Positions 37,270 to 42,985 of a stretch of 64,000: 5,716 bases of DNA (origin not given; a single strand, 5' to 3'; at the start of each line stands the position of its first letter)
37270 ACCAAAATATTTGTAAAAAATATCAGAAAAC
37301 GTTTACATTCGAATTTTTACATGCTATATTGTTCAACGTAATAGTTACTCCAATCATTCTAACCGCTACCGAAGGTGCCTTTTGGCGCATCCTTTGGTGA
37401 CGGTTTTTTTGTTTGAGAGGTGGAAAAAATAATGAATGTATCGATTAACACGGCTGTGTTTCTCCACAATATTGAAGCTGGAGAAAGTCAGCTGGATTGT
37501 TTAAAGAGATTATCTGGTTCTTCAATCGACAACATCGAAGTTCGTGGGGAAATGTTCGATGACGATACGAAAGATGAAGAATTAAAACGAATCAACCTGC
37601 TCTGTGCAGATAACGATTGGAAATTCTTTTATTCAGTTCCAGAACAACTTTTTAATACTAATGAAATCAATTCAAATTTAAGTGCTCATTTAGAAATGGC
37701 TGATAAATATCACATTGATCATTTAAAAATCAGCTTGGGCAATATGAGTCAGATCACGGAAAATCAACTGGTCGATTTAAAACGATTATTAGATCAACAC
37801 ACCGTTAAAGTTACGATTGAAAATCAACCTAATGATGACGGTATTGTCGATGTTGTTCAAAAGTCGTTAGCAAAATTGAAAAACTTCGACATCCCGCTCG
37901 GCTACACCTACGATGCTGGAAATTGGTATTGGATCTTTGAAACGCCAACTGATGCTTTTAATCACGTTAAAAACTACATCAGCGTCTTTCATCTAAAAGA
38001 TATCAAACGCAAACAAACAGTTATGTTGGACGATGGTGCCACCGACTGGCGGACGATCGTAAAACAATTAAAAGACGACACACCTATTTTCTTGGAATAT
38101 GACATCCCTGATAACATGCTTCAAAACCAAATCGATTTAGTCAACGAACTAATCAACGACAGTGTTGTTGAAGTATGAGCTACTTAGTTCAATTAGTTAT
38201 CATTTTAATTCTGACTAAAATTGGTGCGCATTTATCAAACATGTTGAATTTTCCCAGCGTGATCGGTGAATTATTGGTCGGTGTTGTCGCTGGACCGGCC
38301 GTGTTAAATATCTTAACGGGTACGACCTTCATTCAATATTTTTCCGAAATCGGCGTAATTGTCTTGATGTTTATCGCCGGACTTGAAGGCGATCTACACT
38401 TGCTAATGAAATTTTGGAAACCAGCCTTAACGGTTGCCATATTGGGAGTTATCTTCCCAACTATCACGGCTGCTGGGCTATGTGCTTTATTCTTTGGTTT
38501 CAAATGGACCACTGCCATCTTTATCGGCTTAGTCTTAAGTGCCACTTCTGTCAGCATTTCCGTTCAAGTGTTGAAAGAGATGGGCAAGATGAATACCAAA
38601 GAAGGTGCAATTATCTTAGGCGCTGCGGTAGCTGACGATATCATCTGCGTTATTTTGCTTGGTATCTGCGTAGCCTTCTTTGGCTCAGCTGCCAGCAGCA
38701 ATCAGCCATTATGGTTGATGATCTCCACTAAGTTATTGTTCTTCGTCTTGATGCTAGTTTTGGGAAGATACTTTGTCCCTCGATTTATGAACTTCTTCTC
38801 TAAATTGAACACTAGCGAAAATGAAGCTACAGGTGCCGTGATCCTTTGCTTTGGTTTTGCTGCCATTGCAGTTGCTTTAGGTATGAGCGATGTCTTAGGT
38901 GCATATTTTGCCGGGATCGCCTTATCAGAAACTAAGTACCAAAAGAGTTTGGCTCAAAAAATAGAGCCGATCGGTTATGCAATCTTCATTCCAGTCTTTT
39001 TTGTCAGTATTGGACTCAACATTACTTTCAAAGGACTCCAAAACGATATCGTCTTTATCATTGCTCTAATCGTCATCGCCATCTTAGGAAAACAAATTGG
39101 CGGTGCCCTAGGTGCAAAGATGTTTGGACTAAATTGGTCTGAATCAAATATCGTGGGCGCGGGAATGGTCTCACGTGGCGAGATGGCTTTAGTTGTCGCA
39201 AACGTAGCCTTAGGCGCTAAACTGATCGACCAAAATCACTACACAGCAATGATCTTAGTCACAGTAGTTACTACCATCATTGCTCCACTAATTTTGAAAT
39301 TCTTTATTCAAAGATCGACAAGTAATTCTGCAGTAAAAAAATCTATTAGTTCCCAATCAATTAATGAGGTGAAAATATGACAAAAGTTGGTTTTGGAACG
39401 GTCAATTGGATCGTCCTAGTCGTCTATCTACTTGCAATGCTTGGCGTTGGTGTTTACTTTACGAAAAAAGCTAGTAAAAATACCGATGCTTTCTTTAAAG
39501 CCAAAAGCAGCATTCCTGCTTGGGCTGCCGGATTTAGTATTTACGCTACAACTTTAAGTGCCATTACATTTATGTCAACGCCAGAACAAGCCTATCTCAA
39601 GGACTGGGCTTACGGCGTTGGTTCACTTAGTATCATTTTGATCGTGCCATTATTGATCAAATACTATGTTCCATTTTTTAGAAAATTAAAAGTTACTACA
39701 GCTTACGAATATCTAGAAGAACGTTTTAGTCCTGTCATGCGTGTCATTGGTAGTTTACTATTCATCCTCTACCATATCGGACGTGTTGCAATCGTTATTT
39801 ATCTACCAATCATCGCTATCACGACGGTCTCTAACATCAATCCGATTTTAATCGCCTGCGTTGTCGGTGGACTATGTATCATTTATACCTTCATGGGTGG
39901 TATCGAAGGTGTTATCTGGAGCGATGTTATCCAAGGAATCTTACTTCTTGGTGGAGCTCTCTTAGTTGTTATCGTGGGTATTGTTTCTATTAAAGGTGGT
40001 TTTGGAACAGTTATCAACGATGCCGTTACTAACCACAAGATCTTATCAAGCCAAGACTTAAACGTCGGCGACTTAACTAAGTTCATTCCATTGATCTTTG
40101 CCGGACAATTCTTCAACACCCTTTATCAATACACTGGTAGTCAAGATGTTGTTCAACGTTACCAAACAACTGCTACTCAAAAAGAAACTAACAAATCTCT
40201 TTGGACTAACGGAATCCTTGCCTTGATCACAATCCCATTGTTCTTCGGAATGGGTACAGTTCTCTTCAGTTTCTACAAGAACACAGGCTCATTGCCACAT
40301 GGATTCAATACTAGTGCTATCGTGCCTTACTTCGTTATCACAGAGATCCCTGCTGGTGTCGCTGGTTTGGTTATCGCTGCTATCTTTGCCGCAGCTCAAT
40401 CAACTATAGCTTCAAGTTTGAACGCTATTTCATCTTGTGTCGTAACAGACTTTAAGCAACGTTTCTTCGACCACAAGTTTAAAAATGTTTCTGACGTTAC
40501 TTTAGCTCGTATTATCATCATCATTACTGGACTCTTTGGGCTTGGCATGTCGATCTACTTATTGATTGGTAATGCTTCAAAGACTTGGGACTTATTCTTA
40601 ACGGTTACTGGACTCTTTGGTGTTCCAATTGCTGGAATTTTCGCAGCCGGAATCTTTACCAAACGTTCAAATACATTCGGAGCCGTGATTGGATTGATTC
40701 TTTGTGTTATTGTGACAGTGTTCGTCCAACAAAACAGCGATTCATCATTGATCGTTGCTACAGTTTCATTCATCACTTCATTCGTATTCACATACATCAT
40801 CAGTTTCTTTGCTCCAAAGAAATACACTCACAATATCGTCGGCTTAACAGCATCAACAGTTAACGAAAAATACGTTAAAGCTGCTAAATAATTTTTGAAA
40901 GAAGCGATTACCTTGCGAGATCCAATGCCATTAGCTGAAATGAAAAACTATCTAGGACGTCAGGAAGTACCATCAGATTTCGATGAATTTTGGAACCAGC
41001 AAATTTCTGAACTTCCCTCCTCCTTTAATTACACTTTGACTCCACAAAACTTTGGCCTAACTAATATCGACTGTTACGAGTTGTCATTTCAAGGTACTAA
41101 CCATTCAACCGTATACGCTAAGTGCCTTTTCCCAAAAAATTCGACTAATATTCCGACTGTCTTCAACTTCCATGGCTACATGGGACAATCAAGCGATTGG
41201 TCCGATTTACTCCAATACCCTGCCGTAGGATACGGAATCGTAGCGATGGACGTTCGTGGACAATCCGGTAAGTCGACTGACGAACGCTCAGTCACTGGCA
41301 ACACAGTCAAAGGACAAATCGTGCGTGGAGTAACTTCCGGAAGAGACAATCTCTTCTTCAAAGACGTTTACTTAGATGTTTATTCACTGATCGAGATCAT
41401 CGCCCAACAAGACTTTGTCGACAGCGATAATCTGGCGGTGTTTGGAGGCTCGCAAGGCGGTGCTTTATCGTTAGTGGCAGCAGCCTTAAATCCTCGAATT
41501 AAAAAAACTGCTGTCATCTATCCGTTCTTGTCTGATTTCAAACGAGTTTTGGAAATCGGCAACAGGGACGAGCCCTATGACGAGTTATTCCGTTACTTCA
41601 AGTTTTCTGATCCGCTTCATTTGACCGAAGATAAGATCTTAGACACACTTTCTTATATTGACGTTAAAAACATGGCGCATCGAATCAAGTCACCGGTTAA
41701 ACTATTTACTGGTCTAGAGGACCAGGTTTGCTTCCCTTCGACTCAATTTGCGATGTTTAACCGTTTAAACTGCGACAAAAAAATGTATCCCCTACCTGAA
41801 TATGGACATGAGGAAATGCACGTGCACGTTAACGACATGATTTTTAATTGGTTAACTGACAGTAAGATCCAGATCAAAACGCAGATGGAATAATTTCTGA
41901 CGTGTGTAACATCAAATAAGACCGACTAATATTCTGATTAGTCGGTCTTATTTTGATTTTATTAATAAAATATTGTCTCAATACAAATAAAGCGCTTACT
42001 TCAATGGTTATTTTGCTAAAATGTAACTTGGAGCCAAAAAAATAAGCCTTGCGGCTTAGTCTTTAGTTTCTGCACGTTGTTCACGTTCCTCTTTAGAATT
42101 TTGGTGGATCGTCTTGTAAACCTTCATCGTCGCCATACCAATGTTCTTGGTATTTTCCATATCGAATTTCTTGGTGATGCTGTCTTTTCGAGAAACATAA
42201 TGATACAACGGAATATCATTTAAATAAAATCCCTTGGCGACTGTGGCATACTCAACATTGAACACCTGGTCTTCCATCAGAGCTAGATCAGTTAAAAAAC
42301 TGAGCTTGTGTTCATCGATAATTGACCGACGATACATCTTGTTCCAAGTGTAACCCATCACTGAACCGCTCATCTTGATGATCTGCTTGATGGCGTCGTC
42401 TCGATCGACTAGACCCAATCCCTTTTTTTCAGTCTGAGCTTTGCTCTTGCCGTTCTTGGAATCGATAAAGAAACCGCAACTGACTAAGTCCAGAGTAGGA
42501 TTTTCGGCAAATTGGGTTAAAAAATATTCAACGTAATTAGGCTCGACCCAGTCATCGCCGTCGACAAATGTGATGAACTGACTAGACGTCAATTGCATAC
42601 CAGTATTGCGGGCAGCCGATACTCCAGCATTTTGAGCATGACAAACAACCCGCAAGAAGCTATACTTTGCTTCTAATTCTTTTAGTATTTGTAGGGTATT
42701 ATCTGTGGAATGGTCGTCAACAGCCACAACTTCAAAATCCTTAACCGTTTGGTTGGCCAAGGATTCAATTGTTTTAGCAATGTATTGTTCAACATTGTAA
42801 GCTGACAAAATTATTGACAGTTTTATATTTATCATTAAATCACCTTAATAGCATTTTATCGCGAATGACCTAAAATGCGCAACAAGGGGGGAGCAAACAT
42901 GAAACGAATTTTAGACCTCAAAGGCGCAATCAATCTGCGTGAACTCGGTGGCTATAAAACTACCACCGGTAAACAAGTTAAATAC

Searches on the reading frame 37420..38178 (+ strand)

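Call 92: search_protein_families(library=pfam, proteins=[window:37420-38178:+], max_evalue=0.00001)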
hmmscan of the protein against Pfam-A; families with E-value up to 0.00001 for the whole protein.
window:37420-38178:+ (252 aa): 1 family
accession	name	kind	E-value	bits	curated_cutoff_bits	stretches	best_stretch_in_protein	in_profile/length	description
PF01261.30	AP_endonuc_2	-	1.1e-07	32.2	31.1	1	118-233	109-238/249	Xylose isomerase-like TIM barrel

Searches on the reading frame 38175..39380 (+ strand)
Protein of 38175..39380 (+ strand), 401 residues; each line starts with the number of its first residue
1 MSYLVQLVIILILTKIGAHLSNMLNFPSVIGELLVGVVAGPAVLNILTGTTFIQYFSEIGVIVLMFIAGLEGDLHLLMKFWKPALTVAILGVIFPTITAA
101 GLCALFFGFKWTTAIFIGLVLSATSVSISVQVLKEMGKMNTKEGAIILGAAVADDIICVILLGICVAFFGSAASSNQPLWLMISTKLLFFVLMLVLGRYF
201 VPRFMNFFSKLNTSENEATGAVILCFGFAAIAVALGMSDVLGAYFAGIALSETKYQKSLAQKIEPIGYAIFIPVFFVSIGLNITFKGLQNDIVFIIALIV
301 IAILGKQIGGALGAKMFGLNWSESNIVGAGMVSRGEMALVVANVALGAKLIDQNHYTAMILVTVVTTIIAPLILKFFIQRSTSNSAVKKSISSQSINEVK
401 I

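Call 92: search_protein_families(library=pfam, proteins=[window:38175-39380:+], max_evalue=0.00001)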
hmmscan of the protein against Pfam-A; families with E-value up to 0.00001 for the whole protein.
window:38175-39380:+ (401 aa): 1 family
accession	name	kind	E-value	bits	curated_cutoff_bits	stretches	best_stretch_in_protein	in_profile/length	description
PF00999.27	Na_H_Exchanger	-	2.5e-76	257.4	26.2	1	10-378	3-373/375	Sodium/hydrogen exchanger, transmembrane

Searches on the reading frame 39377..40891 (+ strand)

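Call 92: search_protein_families(library=pfam, proteins=[window:39377-40891:+], max_evalue=0.00001)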
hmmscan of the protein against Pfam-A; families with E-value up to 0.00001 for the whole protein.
window:39377-40891:+ (504 aa): 1 family
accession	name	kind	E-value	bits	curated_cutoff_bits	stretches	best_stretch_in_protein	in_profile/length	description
PF00474.23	SSF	-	2.1e-33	116.3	22.8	1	39-442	1-405/406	Sodium:solute symporter family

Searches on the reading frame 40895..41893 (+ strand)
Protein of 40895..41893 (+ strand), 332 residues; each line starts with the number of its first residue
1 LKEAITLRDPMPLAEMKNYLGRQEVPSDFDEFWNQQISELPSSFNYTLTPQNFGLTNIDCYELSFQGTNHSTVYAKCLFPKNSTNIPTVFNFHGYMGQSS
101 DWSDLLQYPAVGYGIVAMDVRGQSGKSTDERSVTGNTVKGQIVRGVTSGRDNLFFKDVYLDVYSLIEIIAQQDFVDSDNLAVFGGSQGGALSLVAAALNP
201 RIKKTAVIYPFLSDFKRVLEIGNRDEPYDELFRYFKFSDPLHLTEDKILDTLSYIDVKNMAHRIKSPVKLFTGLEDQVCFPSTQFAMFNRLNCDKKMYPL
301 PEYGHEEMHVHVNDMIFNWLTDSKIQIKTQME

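Call 92: search_protein_families(library=pfam, proteins=[window:40895-41893:+], max_evalue=0.00001)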
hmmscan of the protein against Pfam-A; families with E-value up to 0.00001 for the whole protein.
window:40895-41893:+ (332 aa): 5 families
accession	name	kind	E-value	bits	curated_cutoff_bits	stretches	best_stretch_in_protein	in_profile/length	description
PF05448.18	AXE1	-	6.4e-117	390.3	21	1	11-322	6-320/321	Acetyl xylan esterase (AXE1)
PF00326.27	Peptidase_S9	-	2.6e-12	47.1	22.6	1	159-297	45-176/213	Prolyl oligopeptidase family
PF12146.15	Hydrolase_4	-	2.3e-10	40.6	27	0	88-210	6-109/239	Serine aminopeptidase, S33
PF00561.26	Abhydrolase_1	-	6.1e-08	33.1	25.8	1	87-205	1-97/245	alpha/beta hydrolase fold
PF02129.25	Peptidase_S15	-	7.9e-07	29.5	23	0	74-214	6-131/262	X-Pro dipeptidyl-peptidase (S15 family)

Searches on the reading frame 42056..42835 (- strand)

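Call 93: search_protein_families(library=pfam, proteins=[window:42056-42835:-], max_evalue=0.00001)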
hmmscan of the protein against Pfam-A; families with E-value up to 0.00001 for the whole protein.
window:42056-42835:- (259 aa): 3 families
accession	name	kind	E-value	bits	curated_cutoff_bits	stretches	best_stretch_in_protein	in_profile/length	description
PF00535.33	Glycos_transf_2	-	2.3e-35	122.5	23.3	1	7-175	1-166/168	Glycosyl transferase family 2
PF13641.12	Glyco_tranf_2_3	-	1.1e-11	45.6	27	1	6-120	3-121/230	Glycosyltransferase like family 2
PF10111.15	Glyco_tranf_2_2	-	1.2e-09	38.5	27.3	1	10-107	6-104/276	Glycosyltransferase like family 2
